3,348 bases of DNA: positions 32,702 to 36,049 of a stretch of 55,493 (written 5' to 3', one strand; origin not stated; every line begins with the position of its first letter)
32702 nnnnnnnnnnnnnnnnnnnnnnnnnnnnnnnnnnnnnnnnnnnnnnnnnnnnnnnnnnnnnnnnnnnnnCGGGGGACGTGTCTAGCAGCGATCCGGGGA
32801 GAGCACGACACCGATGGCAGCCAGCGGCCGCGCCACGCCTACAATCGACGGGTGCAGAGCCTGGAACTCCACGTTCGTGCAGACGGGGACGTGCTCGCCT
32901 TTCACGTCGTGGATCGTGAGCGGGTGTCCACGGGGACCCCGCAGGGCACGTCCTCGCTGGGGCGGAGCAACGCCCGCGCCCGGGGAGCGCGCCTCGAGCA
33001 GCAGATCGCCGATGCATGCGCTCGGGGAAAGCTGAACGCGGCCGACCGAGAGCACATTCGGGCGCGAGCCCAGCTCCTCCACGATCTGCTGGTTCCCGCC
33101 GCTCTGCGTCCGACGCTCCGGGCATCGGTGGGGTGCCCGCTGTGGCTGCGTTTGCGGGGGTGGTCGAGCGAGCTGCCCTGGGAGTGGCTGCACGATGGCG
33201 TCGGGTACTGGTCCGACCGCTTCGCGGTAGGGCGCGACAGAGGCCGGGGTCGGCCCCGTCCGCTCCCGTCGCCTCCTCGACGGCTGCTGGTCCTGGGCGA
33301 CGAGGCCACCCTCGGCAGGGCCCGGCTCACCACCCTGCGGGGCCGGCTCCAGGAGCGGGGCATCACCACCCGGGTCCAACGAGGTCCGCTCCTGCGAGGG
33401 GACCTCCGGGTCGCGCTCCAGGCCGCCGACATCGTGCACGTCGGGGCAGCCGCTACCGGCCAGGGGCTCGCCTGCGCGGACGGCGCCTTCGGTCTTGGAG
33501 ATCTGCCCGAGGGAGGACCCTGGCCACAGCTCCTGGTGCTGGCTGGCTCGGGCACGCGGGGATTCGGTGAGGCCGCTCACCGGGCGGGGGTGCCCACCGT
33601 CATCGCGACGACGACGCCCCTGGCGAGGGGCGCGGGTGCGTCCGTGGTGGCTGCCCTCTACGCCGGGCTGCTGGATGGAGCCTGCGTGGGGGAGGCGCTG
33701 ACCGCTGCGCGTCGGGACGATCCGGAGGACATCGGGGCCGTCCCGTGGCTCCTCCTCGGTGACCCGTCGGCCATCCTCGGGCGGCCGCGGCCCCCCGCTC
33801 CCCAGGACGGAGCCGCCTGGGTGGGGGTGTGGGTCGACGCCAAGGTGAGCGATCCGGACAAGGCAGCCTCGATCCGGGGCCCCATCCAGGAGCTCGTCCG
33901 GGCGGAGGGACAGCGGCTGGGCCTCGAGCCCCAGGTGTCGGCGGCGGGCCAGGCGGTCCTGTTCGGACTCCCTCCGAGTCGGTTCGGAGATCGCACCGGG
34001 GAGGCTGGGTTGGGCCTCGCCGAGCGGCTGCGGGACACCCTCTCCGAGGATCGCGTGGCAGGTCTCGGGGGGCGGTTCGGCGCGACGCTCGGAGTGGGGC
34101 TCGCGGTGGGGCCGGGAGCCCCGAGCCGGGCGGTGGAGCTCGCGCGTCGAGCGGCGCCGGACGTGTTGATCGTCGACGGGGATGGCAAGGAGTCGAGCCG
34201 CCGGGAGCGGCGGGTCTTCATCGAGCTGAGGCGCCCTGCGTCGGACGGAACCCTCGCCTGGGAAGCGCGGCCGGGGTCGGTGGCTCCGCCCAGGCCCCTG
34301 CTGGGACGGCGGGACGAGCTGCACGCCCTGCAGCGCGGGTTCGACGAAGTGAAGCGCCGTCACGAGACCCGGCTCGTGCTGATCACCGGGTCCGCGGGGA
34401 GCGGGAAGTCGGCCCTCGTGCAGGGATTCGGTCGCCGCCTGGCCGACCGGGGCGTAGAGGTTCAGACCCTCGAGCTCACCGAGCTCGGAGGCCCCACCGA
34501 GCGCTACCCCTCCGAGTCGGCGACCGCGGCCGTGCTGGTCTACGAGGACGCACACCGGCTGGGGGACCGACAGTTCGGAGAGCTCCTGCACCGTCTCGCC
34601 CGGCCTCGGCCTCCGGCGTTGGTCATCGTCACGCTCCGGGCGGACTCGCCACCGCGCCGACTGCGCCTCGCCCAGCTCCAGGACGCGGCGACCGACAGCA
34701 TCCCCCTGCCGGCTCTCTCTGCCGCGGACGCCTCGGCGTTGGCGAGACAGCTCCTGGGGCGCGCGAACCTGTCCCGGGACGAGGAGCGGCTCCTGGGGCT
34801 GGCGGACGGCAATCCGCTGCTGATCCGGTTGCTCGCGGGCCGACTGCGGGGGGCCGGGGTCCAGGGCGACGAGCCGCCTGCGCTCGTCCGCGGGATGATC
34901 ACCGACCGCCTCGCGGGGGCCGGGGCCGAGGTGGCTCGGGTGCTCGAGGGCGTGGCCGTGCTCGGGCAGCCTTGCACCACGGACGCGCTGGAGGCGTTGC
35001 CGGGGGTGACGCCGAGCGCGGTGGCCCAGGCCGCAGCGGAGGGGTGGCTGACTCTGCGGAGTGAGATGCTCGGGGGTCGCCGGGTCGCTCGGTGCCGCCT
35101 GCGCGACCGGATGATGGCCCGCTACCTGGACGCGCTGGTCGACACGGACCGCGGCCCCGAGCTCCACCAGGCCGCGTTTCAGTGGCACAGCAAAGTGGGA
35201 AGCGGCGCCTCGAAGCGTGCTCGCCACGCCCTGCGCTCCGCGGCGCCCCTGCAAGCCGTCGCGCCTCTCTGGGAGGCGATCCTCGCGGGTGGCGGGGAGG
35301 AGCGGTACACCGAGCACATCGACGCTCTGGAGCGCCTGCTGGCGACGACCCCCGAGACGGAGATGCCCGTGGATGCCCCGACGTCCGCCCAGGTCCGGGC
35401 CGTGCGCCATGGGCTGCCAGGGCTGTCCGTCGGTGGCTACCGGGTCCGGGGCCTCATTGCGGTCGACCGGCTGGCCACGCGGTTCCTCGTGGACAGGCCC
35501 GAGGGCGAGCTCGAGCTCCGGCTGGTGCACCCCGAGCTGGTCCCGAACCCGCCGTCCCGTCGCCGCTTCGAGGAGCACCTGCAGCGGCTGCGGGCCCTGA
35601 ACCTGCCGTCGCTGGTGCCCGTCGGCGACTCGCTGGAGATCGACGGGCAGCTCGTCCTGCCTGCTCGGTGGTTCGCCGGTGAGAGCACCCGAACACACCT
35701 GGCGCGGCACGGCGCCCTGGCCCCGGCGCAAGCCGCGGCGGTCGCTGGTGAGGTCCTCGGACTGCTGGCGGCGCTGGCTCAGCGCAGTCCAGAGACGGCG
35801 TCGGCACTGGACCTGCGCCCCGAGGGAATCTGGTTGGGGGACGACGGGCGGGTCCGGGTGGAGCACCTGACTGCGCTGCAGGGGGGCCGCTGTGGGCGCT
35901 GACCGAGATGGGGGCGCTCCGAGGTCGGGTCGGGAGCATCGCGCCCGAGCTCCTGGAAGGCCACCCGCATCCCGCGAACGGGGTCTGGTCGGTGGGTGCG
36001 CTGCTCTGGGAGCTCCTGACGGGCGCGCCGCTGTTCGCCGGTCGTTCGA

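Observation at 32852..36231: About 1125-aa CHAT / cyclase-like / STAND ATPase / kinase-like protein in which all three enzyme-like modules look catalytically dead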

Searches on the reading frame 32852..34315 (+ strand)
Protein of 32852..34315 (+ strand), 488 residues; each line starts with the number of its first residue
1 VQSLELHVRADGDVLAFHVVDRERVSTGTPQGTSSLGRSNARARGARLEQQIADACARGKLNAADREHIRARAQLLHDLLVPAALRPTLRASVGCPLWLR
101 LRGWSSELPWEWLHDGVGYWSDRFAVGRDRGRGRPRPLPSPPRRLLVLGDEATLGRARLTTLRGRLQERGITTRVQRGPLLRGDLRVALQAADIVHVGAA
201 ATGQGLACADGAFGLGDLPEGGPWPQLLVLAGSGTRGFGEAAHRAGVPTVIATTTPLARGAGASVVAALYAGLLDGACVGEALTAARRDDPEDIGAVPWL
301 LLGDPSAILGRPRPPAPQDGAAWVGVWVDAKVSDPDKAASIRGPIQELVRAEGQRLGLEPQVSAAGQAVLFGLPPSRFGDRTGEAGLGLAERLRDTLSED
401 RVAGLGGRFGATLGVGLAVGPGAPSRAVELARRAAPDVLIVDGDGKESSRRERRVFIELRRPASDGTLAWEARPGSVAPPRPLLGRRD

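Call 45: find_homologous_proteins(query=A3, max_evalue=0.001)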
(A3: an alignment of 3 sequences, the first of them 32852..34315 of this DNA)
Query A3 (3 sequences) (488 aa, profile of the alignment): 2 proteins with E <= 0.001 among 8000 candidates.
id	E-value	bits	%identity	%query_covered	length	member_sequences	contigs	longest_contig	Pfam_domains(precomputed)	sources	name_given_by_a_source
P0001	5.9e-109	383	100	50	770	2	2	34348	PF13191.13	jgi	-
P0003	5.4e-12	64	88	10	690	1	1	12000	PF00069.32,PF13191.13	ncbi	-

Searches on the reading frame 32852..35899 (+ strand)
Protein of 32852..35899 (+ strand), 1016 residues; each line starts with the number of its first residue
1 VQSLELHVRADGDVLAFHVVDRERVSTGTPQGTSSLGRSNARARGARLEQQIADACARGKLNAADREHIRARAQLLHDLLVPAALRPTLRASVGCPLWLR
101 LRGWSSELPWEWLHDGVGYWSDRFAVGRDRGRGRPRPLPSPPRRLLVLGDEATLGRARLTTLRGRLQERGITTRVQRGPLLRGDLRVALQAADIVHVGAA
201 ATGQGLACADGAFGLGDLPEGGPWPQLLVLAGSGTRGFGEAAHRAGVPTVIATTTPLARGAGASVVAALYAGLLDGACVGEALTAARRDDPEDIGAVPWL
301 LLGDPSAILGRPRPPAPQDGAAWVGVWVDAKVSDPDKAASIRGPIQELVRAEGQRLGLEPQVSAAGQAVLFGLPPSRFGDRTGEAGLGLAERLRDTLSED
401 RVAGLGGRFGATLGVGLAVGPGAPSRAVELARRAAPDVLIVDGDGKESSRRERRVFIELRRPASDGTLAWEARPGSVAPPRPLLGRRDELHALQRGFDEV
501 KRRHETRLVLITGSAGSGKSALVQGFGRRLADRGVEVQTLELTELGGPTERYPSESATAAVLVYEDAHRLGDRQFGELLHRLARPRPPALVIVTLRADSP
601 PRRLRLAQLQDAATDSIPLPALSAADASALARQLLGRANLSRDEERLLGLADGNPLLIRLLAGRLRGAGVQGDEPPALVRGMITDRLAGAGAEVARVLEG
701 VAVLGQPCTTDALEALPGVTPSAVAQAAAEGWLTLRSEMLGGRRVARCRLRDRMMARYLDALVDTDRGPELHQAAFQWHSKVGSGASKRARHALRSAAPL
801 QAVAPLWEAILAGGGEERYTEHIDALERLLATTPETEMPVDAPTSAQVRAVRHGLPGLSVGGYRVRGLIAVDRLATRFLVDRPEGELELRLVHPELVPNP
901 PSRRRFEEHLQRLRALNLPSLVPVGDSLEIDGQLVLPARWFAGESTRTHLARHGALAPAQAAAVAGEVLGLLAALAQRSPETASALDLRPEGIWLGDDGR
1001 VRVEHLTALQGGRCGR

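Call 40: search_protein_families(library=padloc, max_evalue=0.01, proteins=[window:32852-35899:+])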
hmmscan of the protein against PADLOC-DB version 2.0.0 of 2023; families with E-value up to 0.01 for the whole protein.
window:32852-35899:+ (1016 aa): 6 families
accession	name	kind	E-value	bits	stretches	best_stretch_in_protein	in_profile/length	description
PDLC04043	PD-T4-6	-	7.3e-09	33.2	1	888-1000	44-153/452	-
PDLC04053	PD-T4-6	-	8e-08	30.1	1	885-976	35-127/311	-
PDLC04054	PD-T4-6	-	1.1e-07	29.6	1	859-1003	8-152/347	-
PDLC04042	PD-T4-6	-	2.7e-07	28.5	1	889-1002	39-149/292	-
PDLC04039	PD-T4-6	-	1.8e-06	25.2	1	889-972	44-127/458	-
PDLC04047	PD-T4-6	-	0.0011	16.2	1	886-1003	38-152/327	-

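Call 46: search_protein_representatives(alignment_id=A2)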
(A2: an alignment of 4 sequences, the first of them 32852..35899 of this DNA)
Query: 4 sequences, 1145 profile positions. Proteins with E-value up to 0.001 (for the whole library): 732674; up to 1e-10: 488209; up to 1e-30: 22678. The best 150 are listed.
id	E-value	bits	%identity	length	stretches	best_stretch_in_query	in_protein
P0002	0.0e+00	1989.4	-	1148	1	2-1145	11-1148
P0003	0.0e+00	1253.1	-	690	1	435-1126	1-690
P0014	0.0e+00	1028.9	-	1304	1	3-1141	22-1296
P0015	3.7e-298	1008.7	-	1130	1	1-1142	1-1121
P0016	1.7e-271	920.4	-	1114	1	4-1137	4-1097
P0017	4.7e-263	892.5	-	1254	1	17-1141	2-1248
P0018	8.5e-218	742.6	-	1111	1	4-1123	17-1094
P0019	1.3e-114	400.8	-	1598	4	858-1120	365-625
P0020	1.1e-112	394.5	-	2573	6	858-1120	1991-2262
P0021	1.7e-102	360.7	-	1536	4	857-1132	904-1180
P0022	2.7e-87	310.4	-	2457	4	853-1124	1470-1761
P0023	2.3e-85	304.0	-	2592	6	861-1120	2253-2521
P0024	4.0e-85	303.2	-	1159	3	856-1120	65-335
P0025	1.9e-83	297.7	-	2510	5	858-1124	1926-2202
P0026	7.0e-81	289.2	-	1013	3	855-1122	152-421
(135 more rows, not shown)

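Call 53: find_encoding_contigs(protein=P0015, flank=8000, max_places=3)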
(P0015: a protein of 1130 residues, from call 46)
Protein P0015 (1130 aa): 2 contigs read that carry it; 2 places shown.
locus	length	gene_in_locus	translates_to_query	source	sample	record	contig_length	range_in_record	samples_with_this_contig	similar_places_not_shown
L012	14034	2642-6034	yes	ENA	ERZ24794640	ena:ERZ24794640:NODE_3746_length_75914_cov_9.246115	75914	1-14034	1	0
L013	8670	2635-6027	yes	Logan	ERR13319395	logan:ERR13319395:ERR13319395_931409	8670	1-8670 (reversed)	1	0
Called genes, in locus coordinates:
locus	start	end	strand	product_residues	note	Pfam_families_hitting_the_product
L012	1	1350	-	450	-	?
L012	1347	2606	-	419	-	PF13671:AAA_33, PF00149:Metallophos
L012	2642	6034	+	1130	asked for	PF12770:CHAT (faint), PF13191:AAA_16 (weak), PF00069:Pkinase (weak)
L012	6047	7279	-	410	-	-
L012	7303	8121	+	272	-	PF02634:FdhD-NarQ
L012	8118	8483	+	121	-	PF06127:Mpo1-like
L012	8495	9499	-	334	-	PF13353:Fer4_12 (weak), PF04055:Radical_SAM, PF06463:Mob_synth_C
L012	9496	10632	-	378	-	PF01656:CbiA, PF09140:MipZ (weak), PF10609:ParA, PF13614:AAA_31 (weak)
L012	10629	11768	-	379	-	PF03205:MobB, PF12804:NTP_transf_3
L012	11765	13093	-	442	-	PF03453:MoeA_N, PF00994:MoCF_biosynth, PF03454:MoeA_C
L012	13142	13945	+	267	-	-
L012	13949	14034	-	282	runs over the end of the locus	PF03009:GDPD, PF13653:GDPD_2 (weak)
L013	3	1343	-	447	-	?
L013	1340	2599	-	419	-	PF13671:AAA_33, PF00149:Metallophos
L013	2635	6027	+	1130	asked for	PF12770:CHAT (faint), PF13191:AAA_16 (weak), PF00069:Pkinase (weak)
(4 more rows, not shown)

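Call 54: find_encoding_contigs(protein=P0016, flank=8000, max_places=3)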
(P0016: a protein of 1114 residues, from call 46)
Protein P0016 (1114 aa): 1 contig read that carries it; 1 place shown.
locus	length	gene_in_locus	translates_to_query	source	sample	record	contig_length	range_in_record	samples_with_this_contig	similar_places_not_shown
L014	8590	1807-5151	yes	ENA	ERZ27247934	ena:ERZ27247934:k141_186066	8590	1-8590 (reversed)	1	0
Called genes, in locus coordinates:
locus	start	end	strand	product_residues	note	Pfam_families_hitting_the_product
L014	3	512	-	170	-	?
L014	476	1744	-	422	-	PF13671:AAA_33, PF00149:Metallophos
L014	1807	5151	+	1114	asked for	PF12770:CHAT (faint), PF13191:AAA_16, PF00069:Pkinase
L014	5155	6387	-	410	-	-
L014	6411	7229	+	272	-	PF02634:FdhD-NarQ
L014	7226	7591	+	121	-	PF06127:Mpo1-like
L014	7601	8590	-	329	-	?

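Call 55: find_encoding_contigs(protein=P0018, flank=8000, max_places=3)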
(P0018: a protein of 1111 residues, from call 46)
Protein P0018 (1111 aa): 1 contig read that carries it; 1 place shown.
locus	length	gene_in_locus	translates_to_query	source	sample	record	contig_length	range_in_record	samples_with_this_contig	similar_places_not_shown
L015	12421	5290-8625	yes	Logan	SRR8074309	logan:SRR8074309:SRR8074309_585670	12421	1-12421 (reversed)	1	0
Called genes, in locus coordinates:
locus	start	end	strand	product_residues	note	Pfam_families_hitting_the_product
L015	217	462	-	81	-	-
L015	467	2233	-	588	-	PF01694:Rhomboid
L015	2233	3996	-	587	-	PF03972:MmgE_PrpD_N, PF19305:MmgE_PrpD_C (faint)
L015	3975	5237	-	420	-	PF08433:KTI12 (weak), PF13671:AAA_33, PF00149:Metallophos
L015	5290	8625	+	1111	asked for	PF13191:AAA_16 (weak), PF00069:Pkinase (weak)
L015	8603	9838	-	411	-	-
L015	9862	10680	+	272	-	PF02634:FdhD-NarQ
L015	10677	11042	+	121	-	PF06127:Mpo1-like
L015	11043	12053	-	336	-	PF13353:Fer4_12 (weak), PF04055:Radical_SAM, PF06463:Mob_synth_C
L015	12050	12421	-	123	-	?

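Call 56: find_encoding_contigs(protein=P0017, flank=8000, max_places=3)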
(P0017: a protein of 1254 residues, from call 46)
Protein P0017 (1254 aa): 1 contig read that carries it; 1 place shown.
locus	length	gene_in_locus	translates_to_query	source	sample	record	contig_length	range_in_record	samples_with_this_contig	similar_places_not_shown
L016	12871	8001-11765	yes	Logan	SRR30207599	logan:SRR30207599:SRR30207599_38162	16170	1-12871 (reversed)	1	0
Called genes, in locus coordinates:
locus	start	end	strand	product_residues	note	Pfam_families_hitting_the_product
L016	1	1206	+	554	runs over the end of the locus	PF15780:ASH (weak), PF22073:Cep192_D4 (faint), PF22544:HYDIN_VesB_CFA65-like_Ig (weak)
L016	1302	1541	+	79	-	-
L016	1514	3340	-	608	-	PF01694:Rhomboid, PF13428:TPR_14 (faint)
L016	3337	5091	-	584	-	PF03972:MmgE_PrpD_N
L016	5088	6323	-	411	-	PF13671:AAA_33, PF00149:Metallophos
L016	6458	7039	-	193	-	-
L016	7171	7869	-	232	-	-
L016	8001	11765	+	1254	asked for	PF12770:CHAT, PF13191:AAA_16, PF20703:nSTAND1 (weak), PF00069:Pkinase, PF07714:PK_Tyr_Ser-Thr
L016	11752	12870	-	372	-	?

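Call 59: search_protein_families(library=padloc, max_evalue=1, proteins=[L016:7171-7869:-, L016:6458-7039:-])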
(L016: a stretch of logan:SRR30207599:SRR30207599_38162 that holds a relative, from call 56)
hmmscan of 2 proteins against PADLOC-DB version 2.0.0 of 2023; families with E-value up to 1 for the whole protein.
L016:7171-7869:- (232 aa): 0 families

L016:6458-7039:- (193 aa): 0 families

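Call 60: search_protein_families(library=pfam, max_evalue=1, proteins=[L016:7171-7869:-, L016:6458-7039:-])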
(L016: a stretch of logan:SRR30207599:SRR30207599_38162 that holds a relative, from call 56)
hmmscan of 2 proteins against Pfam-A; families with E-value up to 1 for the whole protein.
L016:7171-7869:- (232 aa): 4 families
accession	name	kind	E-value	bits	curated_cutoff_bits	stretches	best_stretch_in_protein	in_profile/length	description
PF04542.20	Sigma70_r2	-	0.00092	19.4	24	1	77-134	10-70/71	Sigma-70 region 2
PF04545.22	Sigma70_r4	-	0.0016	18.4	24.1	1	170-216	3-49/50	Sigma-70, region 4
PF08281.18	Sigma70_r4_2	-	0.003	17.6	25.7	1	168-215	7-54/54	Sigma-70, region 4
PF00761.25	Polyoma_coat2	-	0.054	13.7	25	1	115-145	154-184/322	Polyomavirus coat protein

L016:6458-7039:- (193 aa): 1 family
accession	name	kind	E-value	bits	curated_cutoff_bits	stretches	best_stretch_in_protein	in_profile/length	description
PF17687.6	DUF5535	-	0.063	13.9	25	1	113-159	8-57/105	Family of unknown function (DUF5535)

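Call 69: list_cluster_members(proteins=[P0003, P0002, P0004, P0015, P0016, P0018, P0014, P0017])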
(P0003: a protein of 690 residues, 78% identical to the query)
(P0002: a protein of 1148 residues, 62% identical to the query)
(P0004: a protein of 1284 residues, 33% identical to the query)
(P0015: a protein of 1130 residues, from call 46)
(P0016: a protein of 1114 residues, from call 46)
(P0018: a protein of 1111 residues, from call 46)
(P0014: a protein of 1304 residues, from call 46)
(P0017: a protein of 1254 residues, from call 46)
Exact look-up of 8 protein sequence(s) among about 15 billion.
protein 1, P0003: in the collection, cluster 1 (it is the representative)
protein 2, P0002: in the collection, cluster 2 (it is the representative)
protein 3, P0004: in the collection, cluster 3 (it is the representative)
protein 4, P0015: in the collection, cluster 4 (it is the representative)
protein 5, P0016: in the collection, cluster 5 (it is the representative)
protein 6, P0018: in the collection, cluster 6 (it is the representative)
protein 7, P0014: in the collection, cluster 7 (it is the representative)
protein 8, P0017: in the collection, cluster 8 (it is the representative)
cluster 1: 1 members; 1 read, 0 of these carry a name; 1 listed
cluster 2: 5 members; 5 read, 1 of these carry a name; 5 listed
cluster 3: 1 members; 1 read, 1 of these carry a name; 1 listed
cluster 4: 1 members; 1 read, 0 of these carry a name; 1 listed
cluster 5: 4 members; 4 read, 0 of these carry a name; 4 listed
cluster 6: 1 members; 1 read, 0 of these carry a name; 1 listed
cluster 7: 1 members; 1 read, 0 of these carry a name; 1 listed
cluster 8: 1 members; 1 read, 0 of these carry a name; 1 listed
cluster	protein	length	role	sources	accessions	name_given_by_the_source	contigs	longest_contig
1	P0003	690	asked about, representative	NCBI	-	-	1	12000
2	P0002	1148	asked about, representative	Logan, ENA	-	-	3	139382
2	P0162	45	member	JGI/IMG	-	hypothetical protein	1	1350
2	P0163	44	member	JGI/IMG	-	-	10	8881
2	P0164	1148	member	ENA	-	-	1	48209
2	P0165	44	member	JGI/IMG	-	-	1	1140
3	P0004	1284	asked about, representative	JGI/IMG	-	hypothetical protein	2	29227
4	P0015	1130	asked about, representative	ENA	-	-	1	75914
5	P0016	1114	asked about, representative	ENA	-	-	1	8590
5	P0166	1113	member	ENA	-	-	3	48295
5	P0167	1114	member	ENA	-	-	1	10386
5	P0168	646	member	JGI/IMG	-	-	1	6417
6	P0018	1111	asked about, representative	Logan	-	-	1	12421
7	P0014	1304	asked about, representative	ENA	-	-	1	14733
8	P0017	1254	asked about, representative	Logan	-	-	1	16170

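Call 78: find_encoding_contigs(protein=P0014, flank=8000, max_places=3)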
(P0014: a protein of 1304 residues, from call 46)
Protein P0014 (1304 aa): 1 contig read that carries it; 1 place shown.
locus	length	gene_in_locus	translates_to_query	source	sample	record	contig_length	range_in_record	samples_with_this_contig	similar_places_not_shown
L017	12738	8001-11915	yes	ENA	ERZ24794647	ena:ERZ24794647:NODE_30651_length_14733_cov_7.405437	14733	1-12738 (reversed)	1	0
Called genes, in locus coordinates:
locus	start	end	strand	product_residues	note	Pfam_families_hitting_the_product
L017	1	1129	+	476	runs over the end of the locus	PF00282:Pyridoxal_deC, PF00266:Aminotran_5 (weak)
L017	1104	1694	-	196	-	PF00440:TetR_N, PF17754:TetR_C_14 (weak)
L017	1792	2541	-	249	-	PF00685:Sulfotransfer_1 (faint), PF13469:Sulfotransfer_3 (faint)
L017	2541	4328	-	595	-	PF01694:Rhomboid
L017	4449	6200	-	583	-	PF03972:MmgE_PrpD_N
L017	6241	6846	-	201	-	-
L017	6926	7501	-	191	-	PF08281:Sigma70_r4_2 (weak)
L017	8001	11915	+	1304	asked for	PF12770:CHAT, PF13191:AAA_16, PF13401:AAA_22 (weak), PF00069:Pkinase, PF07714:PK_Tyr_Ser-Thr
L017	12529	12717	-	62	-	-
